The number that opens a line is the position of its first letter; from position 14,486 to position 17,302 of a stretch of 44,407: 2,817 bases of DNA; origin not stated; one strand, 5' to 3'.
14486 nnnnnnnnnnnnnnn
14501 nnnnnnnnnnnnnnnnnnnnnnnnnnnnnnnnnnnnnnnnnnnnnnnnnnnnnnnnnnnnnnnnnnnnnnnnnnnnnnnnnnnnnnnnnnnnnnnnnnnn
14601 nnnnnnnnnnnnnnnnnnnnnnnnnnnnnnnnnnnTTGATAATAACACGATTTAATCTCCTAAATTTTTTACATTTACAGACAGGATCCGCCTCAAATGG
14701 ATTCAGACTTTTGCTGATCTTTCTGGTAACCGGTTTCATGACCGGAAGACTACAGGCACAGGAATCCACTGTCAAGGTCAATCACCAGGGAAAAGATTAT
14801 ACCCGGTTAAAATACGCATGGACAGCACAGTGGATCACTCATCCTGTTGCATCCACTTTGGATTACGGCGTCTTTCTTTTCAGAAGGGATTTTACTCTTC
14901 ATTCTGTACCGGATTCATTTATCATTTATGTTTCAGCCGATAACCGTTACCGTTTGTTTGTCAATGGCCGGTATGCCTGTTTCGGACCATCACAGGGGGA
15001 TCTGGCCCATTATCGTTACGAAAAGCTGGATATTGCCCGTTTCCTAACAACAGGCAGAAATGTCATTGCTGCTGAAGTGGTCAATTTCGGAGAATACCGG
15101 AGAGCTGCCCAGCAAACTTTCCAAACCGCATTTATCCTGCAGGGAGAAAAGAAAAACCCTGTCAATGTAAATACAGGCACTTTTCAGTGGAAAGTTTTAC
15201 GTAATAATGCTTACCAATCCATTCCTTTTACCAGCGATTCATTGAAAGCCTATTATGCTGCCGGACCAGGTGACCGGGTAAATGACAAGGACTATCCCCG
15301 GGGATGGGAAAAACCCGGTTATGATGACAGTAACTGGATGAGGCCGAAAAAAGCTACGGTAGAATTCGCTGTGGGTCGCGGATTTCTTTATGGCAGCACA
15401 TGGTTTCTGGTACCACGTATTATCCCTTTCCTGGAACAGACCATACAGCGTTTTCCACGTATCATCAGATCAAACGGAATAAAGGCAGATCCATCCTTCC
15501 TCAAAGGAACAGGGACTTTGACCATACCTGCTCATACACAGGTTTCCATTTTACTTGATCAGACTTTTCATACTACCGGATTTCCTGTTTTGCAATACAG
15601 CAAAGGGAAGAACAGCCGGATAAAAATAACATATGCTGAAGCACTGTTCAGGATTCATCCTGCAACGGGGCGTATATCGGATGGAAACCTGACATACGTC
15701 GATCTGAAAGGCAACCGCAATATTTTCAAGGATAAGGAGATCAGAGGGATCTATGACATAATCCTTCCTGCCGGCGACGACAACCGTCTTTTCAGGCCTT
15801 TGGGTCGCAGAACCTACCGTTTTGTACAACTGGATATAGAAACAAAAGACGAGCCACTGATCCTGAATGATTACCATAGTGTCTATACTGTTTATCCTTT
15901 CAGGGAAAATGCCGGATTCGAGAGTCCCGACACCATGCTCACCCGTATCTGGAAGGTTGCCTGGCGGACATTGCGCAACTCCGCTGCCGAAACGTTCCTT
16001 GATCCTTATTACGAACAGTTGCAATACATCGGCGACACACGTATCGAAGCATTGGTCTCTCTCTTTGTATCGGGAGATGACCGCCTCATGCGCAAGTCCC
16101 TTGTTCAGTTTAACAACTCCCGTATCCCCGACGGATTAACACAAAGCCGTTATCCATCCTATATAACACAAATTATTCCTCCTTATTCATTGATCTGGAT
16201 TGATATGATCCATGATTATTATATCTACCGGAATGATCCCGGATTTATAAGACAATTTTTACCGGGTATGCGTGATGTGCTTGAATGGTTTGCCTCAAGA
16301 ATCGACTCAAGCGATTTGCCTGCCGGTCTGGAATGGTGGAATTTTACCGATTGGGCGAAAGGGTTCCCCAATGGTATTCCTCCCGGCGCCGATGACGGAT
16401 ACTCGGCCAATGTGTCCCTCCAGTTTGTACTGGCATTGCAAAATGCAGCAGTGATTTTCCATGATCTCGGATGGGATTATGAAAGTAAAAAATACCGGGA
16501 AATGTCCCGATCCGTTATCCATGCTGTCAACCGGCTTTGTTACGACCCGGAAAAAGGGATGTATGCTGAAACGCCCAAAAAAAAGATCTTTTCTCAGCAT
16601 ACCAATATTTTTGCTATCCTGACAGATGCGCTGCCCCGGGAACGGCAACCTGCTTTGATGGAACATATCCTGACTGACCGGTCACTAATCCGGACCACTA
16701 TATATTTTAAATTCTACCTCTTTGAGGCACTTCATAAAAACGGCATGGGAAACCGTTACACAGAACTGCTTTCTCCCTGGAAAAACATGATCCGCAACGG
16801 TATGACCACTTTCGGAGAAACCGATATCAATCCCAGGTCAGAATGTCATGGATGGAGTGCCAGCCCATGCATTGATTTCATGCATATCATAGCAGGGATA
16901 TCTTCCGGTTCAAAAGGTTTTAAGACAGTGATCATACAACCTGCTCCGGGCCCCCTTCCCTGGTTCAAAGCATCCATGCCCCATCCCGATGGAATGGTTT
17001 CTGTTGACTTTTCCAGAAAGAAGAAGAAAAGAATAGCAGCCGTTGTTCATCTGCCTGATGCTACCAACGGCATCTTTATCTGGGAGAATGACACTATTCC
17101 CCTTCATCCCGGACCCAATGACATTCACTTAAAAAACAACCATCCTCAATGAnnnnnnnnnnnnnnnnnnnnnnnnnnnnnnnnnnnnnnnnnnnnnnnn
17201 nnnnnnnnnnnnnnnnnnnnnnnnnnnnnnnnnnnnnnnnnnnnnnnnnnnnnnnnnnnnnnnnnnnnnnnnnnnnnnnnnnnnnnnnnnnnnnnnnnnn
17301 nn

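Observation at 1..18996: GH88 plus GH78-like locus with no recognisable polysaccharide lyase; several unknown secreted proteins are lyase candidates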

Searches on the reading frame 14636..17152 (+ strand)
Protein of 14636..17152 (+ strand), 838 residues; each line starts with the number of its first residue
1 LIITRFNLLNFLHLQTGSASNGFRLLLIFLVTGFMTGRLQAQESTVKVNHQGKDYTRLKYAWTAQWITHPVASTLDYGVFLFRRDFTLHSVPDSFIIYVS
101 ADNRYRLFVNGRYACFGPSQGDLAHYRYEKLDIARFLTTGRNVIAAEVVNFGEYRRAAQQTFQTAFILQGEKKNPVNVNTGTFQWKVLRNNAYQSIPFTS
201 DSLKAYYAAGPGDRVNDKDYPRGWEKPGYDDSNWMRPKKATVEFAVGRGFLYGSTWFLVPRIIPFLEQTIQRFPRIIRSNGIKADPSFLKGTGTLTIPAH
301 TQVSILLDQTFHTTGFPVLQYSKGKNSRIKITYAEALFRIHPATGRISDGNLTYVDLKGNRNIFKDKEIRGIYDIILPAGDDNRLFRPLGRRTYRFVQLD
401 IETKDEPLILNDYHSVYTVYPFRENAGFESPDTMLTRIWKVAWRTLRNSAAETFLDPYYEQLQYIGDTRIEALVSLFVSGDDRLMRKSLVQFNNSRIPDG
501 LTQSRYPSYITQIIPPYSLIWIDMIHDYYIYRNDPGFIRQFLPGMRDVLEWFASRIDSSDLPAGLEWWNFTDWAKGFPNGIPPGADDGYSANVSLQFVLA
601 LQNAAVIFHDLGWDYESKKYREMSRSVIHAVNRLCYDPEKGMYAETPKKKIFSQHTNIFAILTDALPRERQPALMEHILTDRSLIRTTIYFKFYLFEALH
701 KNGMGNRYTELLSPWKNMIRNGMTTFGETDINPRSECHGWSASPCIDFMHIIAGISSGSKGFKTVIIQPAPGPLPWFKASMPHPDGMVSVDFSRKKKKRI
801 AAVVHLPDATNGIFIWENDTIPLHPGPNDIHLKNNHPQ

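Call 3: search_protein_families(library=pfam, proteins=[window:14636-17152:+], max_evalue=0.01)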
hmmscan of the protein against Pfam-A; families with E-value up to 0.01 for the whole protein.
window:14636-17152:+ (838 aa): 3 families
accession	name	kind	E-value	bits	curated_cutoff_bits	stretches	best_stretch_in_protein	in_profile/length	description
PF17389.8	Bac_rhamnosid6H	-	2e-20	73.8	24.5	1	425-745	3-332/339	Bacterial alpha-L-rhamnosidase 6 hairpin glycosidase domain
PF08531.16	Bac_rhamnosid_N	-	4.7e-07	30.2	25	1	96-242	7-155/172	Alpha-L-rhamnosidase N-terminal domain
PF17390.7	Bac_rhamnosid_C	-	6e-07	29.6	22.1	1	754-811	1-58/78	Bacterial alpha-L-rhamnosidase C-terminal domain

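Call 5: search_protein_families(library=ncbifam, proteins=[window:14636-17152:+], max_evalue=0.01)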
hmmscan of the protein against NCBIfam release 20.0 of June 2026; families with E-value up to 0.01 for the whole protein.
window:14636-17152:+ (838 aa): 1 family
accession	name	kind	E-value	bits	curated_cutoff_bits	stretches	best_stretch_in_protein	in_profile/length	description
NF041573.1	rhamnosid_Stmyc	equivalog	1.7e-06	26.2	1720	0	750-811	926-987/1028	alpha-L-rhamnosidase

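Call 9: search_solved_structures(query=window:14636-17152:+, max_evalue=0.1)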
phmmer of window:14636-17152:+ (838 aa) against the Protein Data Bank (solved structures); distinct sequences matched with E-value up to 0.1: 5.
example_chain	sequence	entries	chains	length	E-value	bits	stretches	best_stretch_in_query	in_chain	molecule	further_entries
2okx_A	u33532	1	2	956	1.3e-47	165.7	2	390-792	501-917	Rhamnosidase B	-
3cih_A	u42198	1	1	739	3e-25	91.7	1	393-796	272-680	Putative alpha-rhamnosidase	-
4xhc_A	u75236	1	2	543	2e-14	55.8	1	430-744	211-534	Alpha-L-rhamnosidase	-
8hmm_A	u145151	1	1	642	0.00015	23.2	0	446-673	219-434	Bac_rhamnosid6H domain-containing protein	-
8iwd_A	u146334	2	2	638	0.00029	22.2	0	446-679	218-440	Alpha-L-rhamnosidase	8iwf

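Call 77: search_solved_structures(query=window:14636-17152:+, max_evalue=1e-20, show_alignments=1)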
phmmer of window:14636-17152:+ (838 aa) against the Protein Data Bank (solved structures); distinct sequences matched with E-value up to 1e-20: 2.
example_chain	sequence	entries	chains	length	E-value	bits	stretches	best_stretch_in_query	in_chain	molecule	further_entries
2okx_A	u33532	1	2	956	1.3e-47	165.7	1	390-792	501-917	Rhamnosidase B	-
3cih_A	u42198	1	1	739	3e-25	91.7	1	393-796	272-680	Putative alpha-rhamnosidase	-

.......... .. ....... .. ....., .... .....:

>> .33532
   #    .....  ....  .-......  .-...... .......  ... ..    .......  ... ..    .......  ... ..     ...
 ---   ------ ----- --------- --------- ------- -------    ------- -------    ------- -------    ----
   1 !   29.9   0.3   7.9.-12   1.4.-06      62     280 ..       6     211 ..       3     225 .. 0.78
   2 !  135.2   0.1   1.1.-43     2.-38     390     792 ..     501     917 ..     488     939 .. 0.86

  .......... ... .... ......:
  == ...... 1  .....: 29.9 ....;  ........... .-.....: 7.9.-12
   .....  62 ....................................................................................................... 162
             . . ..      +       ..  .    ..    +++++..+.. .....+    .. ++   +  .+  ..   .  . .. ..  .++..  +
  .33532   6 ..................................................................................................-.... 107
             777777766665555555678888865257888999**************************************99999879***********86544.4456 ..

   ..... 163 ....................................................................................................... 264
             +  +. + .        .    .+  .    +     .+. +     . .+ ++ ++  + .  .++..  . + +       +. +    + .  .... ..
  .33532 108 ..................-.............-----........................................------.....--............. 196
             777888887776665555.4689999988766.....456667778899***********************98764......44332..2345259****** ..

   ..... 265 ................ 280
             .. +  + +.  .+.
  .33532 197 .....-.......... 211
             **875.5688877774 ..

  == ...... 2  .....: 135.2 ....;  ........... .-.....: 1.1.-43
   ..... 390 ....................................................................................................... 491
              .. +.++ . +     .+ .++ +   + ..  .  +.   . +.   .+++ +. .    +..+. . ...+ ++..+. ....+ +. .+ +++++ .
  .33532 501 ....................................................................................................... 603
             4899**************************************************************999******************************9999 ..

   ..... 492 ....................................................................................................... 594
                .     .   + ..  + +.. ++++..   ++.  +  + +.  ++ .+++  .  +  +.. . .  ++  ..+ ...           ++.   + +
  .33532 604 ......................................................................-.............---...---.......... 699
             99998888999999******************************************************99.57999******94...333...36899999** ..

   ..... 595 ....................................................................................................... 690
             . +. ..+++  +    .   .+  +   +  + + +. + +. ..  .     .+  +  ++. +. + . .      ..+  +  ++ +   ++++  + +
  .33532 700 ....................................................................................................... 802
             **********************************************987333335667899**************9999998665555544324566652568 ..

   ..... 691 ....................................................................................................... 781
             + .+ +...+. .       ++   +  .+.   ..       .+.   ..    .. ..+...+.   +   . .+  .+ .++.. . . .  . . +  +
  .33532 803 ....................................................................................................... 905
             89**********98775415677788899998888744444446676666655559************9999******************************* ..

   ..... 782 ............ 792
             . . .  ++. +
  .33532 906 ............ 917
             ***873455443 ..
